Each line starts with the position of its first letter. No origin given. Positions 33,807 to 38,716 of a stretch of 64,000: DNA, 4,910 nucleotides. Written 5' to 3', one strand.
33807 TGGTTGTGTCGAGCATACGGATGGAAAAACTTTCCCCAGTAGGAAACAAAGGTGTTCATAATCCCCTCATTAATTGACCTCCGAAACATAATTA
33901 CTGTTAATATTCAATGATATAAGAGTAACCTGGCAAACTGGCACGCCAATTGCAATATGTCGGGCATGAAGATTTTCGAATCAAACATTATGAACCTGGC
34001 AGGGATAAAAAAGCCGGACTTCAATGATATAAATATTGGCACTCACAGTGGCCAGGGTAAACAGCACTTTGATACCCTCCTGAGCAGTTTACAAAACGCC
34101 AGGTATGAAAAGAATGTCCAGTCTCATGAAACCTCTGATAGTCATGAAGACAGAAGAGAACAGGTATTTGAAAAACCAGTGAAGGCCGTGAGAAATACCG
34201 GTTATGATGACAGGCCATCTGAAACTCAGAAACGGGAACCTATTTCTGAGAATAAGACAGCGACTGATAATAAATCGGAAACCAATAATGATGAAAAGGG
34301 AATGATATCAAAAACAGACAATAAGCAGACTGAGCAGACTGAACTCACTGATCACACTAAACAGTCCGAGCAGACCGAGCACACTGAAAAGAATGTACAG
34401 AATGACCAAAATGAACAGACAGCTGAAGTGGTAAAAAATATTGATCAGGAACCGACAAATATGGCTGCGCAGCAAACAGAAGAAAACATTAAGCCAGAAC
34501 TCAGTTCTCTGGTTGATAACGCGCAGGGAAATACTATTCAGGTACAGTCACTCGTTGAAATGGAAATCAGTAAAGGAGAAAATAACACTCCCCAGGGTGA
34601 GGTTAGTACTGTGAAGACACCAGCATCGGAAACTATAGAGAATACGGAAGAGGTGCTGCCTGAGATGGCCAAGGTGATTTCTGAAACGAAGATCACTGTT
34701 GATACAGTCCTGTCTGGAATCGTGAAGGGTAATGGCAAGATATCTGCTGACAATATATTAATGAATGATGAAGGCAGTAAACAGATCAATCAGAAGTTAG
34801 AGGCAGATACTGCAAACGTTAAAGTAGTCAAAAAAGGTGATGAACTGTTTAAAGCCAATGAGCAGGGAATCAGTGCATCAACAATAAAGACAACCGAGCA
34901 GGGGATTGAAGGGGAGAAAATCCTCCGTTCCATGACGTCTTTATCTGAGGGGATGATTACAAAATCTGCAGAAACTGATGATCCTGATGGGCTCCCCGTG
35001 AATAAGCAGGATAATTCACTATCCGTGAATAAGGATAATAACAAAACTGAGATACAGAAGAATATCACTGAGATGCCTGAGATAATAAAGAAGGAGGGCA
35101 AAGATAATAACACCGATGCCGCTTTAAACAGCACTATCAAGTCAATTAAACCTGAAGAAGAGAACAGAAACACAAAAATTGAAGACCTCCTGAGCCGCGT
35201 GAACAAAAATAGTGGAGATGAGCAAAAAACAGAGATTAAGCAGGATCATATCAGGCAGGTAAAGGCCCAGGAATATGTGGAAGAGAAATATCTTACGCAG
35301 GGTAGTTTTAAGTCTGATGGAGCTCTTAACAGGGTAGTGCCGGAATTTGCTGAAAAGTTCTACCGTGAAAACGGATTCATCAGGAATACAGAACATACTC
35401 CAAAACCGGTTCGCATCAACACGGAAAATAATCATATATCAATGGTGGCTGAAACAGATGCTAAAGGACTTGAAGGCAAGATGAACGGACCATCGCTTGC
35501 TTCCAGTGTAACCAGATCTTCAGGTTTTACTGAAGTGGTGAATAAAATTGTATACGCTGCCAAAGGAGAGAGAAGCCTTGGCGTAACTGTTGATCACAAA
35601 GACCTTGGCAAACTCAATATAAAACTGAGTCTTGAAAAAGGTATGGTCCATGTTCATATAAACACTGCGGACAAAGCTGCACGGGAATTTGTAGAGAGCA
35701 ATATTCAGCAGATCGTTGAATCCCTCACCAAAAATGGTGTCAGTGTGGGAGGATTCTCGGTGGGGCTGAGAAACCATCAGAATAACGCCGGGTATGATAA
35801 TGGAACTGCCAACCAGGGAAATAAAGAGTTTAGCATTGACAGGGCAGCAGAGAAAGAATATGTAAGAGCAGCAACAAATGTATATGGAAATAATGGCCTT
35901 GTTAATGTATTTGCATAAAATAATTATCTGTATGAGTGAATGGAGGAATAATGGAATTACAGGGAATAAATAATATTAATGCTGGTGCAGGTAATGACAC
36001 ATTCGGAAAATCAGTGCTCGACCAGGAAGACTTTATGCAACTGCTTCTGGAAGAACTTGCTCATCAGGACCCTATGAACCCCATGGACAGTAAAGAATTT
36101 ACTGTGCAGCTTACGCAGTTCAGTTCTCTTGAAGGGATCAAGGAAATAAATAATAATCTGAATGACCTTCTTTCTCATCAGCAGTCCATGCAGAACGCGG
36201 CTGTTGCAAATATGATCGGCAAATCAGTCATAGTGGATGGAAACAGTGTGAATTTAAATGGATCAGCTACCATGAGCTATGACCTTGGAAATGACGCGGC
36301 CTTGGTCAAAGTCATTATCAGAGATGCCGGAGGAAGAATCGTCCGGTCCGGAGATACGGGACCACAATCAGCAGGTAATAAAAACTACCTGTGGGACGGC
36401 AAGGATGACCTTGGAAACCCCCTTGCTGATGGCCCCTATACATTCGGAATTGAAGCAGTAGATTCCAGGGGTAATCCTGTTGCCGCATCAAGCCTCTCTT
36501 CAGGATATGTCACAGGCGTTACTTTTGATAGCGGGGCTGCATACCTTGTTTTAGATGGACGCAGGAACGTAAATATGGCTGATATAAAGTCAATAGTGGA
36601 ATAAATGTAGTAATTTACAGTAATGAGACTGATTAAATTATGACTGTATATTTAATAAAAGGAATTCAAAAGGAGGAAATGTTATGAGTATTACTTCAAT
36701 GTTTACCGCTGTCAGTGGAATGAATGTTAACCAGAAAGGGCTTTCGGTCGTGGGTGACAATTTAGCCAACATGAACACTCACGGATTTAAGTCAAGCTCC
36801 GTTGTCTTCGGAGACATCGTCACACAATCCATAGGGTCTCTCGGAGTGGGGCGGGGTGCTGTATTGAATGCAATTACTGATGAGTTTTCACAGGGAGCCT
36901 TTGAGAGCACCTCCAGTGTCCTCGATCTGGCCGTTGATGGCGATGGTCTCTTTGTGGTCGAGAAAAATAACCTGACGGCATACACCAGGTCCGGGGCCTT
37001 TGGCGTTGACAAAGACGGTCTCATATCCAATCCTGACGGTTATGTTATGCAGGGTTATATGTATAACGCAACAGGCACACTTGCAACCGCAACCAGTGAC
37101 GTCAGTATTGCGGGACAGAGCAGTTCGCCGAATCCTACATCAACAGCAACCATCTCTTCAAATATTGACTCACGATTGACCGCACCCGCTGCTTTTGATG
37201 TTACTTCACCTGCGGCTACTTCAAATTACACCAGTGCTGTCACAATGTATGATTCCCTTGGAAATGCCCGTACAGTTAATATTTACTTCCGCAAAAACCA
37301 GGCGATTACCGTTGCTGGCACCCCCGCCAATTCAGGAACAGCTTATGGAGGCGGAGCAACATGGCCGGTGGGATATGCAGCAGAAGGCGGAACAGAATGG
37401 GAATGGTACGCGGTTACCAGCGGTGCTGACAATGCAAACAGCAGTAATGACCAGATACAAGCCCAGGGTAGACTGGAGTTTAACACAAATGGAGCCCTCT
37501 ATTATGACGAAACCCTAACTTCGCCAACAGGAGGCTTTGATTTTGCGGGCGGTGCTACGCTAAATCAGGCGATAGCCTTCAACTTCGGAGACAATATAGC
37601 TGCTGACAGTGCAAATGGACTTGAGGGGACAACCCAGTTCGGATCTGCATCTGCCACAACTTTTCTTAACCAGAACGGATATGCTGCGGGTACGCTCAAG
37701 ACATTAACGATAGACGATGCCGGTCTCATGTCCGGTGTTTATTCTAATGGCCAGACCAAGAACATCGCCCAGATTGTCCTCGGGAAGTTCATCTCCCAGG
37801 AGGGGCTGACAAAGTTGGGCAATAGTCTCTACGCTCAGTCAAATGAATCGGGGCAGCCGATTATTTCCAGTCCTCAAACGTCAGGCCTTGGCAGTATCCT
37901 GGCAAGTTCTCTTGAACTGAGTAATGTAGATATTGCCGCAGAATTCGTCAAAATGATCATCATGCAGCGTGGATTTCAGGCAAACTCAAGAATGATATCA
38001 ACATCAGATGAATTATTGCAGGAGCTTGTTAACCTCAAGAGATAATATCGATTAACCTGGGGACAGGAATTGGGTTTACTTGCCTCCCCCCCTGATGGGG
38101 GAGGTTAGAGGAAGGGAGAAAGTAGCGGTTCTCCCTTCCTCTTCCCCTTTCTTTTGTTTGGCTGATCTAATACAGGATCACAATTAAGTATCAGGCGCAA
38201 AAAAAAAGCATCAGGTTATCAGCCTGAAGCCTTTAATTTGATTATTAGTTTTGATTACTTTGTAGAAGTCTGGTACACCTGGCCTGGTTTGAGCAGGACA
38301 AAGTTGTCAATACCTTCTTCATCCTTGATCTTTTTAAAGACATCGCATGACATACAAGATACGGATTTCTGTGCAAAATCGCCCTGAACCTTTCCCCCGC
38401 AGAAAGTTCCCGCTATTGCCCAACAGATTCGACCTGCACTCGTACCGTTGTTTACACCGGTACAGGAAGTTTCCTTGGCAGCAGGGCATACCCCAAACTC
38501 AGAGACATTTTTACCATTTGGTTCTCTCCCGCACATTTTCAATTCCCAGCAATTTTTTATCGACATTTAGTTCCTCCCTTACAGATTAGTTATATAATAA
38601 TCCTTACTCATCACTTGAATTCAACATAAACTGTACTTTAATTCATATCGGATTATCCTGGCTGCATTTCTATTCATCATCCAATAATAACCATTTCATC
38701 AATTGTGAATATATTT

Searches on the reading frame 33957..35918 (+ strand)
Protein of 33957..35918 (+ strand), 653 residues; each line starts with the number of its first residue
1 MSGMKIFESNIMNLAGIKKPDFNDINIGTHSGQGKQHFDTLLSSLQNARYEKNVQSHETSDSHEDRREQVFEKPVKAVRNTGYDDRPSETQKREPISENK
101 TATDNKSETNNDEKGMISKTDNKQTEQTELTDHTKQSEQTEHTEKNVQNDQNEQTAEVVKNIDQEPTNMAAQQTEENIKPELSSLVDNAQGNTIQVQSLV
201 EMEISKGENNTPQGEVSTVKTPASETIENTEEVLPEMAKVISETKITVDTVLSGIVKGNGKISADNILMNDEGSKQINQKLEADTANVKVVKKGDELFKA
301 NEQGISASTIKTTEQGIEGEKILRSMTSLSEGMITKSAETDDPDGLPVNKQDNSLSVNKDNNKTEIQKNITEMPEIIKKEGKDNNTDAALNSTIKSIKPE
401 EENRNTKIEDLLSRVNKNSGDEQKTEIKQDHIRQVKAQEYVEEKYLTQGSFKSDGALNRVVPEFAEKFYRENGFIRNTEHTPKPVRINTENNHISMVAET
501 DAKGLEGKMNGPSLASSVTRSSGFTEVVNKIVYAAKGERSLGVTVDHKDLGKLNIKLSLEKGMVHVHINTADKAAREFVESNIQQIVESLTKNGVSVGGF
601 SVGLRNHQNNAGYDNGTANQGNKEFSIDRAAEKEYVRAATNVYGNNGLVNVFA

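Call 20: search_protein_families(library=pfam, proteins=[window:33957-35918:+], max_evalue=0.001)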
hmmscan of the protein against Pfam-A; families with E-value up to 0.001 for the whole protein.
window:33957-35918:+ (653 aa): 1 family
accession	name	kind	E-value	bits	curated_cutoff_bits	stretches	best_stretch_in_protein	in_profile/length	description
PF02120.21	Flg_hook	-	1.6e-15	57.1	29.8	1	534-610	8-84/85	Flagellar hook-length control protein FliK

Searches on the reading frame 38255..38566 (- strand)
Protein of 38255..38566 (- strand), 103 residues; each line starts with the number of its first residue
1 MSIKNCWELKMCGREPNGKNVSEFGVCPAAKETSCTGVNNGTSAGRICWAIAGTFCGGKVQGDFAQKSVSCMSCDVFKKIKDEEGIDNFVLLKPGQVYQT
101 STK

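Call 20: search_protein_families(library=pfam, proteins=[window:38255-38566:-], max_evalue=0.001)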
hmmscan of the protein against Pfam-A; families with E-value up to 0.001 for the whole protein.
window:38255-38566:- (103 aa): 0 families

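Call 60: search_protein_families(library=ncbifam, proteins=[window:38255-38566:-], max_evalue=0.00001)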
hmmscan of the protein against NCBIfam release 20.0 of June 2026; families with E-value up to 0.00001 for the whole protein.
window:38255-38566:- (103 aa): 1 family
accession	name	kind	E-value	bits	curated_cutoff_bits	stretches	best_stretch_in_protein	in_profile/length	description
NF045718.1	two_CW_domain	domain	2.9e-30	104.5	35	1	4-83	1-80/80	two-CW domain-containing protein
